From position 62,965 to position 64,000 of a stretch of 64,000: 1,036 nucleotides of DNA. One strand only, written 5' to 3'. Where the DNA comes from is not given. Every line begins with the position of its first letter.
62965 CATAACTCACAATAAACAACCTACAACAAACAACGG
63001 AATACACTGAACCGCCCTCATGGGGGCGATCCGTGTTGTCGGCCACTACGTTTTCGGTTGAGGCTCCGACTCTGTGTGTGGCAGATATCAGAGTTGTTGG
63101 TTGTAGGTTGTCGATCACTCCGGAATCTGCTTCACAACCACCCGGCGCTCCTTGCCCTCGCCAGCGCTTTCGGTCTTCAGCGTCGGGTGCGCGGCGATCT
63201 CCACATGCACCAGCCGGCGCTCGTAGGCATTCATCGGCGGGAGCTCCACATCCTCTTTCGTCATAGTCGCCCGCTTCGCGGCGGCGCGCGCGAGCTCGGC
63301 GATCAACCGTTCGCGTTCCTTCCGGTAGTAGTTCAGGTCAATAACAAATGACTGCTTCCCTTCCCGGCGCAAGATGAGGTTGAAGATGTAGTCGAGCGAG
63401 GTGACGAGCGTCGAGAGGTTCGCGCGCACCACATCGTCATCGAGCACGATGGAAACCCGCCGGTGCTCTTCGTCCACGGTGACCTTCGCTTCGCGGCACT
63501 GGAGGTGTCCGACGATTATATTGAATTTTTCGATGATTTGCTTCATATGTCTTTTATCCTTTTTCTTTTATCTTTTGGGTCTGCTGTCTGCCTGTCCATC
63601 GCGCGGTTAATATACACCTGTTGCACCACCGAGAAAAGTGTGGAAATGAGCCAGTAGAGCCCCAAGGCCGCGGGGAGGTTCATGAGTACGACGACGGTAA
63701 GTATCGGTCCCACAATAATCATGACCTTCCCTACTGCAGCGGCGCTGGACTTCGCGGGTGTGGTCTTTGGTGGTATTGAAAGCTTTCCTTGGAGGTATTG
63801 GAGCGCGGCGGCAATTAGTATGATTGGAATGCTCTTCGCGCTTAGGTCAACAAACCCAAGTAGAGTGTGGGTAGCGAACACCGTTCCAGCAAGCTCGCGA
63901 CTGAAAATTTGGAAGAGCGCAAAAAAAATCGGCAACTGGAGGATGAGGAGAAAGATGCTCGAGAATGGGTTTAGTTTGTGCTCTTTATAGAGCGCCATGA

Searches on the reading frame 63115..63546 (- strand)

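Call 102: search_protein_families(library=pfam, proteins=[window:63115-63546:-], max_evalue=0.01)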
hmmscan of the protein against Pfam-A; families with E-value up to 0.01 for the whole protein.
window:63115-63546:- (143 aa): 1 family
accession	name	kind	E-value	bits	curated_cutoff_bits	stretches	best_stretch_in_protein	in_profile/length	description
PF01424.28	R3H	-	1e-17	64.3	26.8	1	82-139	3-59/60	R3H domain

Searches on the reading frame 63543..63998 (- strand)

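Call 102: search_protein_families(library=pfam, proteins=[window:63543-63998:-], max_evalue=0.01)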
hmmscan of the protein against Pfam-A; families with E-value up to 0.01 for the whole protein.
window:63543-63998:- (151 aa): 1 family
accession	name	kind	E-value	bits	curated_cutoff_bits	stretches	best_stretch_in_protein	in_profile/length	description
PF02096.25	60KD_IMP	-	6.5e-26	91.7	35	1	1-132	56-163/163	60Kd inner membrane protein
